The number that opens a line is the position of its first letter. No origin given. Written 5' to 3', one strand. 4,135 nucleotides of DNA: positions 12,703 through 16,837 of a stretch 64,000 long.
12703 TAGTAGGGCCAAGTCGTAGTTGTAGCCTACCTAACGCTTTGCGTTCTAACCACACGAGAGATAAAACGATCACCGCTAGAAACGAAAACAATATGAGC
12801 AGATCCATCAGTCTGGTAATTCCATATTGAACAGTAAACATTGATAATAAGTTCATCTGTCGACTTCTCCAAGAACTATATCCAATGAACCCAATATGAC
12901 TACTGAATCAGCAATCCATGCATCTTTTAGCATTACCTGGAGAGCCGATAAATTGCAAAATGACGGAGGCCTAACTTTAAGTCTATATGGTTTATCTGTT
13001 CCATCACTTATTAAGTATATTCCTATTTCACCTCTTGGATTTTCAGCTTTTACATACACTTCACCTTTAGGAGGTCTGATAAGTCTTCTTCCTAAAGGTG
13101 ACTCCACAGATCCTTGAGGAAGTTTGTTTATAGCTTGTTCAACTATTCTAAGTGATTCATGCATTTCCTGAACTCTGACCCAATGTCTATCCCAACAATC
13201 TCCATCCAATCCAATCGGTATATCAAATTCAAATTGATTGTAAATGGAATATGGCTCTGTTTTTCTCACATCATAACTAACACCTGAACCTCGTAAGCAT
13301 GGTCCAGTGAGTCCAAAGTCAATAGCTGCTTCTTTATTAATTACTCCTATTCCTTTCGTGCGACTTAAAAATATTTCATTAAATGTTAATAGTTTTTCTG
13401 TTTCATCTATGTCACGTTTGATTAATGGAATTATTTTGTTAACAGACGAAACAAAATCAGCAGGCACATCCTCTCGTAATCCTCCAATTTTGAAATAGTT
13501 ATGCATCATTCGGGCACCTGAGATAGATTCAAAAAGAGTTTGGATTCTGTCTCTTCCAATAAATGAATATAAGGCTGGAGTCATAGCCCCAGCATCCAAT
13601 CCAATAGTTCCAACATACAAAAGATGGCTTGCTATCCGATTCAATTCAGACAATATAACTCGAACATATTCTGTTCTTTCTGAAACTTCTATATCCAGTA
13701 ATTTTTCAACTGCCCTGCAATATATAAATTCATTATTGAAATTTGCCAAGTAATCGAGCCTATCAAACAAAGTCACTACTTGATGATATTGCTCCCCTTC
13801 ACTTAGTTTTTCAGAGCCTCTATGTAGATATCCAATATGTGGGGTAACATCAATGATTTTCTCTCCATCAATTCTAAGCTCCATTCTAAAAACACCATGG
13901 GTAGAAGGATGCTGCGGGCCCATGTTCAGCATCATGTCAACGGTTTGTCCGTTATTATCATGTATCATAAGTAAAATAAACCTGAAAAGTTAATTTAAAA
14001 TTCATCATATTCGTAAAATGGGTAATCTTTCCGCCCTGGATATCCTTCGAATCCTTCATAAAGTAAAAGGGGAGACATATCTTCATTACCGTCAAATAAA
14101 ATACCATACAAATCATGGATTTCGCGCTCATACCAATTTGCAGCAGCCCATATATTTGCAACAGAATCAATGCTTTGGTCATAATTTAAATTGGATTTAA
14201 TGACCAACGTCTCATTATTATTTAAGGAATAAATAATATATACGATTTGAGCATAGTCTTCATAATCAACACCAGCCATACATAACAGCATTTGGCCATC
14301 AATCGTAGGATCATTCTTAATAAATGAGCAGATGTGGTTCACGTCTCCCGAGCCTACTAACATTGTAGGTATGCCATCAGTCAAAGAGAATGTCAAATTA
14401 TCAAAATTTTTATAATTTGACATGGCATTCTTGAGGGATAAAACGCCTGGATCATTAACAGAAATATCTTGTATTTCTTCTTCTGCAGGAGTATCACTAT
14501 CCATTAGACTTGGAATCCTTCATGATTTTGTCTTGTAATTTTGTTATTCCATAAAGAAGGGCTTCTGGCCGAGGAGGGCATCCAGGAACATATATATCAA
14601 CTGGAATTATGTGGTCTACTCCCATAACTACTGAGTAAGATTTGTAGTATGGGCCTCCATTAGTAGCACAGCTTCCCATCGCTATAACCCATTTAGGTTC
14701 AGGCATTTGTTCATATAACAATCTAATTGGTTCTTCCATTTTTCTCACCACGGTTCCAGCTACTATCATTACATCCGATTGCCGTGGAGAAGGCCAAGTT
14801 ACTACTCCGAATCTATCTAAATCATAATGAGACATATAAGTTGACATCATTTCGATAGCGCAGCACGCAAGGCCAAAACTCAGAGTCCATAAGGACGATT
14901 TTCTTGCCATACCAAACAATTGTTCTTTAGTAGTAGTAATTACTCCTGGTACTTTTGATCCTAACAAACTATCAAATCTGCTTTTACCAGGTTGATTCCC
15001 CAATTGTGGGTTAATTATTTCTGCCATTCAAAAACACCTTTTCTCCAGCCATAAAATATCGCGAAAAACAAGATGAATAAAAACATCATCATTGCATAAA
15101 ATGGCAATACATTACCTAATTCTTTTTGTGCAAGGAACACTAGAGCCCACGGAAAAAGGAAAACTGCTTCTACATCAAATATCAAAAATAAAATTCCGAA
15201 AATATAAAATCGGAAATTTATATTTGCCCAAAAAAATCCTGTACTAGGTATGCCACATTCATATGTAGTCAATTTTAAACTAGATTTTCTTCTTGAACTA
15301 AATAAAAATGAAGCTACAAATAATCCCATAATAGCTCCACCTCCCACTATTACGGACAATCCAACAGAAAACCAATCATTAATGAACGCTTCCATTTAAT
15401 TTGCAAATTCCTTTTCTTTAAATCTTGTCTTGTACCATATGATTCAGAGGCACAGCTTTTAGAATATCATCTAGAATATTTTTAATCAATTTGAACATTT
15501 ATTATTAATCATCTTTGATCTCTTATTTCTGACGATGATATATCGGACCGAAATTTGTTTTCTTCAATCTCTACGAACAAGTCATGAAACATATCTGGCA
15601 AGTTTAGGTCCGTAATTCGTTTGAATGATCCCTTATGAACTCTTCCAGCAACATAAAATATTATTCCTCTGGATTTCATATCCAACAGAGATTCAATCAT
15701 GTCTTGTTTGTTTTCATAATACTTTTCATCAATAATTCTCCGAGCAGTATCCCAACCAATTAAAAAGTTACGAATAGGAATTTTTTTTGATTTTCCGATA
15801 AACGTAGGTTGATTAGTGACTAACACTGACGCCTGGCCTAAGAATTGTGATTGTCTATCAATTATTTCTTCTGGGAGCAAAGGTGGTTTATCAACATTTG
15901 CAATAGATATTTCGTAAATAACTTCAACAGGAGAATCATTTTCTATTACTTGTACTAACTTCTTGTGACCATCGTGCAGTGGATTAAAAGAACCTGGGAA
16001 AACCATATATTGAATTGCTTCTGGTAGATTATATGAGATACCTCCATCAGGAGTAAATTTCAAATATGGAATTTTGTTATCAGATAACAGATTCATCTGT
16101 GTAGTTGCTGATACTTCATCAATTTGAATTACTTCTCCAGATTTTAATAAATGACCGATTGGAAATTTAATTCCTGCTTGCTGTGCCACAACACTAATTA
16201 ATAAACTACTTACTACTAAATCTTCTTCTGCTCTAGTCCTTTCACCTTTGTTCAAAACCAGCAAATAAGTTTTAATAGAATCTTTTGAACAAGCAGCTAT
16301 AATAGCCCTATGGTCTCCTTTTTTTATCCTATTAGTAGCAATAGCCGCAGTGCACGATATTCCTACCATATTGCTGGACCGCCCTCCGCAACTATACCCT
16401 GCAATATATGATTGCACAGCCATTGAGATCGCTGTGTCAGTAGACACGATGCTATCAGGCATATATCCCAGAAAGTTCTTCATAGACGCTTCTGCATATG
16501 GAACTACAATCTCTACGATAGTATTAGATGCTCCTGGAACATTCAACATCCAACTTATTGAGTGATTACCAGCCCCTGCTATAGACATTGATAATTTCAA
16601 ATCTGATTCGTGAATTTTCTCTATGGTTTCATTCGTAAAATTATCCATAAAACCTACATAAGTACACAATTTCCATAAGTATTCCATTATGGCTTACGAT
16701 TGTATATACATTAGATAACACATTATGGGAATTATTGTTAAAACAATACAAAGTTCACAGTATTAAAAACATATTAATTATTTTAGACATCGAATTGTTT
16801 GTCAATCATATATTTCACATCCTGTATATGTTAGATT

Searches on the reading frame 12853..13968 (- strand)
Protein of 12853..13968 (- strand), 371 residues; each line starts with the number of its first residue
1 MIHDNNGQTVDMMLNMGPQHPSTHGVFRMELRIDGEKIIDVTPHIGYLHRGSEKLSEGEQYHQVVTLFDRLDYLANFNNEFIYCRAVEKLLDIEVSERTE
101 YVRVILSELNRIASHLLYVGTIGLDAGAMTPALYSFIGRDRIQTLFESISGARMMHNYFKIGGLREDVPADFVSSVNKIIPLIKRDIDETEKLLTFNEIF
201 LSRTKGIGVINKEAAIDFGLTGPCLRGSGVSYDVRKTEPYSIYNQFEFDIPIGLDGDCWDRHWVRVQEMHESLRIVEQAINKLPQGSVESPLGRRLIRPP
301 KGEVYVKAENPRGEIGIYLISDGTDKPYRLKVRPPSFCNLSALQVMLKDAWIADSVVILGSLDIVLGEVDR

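Call 52: search_protein_families(library=pfam, proteins=[window:12853-13968:-], max_evalue=0.0001)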
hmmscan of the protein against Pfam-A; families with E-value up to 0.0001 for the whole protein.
window:12853-13968:- (371 aa): 1 family
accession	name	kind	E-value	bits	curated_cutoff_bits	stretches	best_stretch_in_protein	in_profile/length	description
PF00346.24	Complex1_49kDa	-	7.4e-96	320.8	24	2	125-290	1-166/271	Respiratory-chain NADH dehydrogenase, 49 Kd subunit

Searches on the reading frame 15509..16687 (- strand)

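Call 52: search_protein_families(library=pfam, proteins=[window:15509-16687:-], max_evalue=0.0001)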
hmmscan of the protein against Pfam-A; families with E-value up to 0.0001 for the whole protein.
window:15509-16687:- (392 aa): 1 family
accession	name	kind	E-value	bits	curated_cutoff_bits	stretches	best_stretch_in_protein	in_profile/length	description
PF01467.32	CTP_transf_like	-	6.8e-06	26.7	21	1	229-390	1-132/133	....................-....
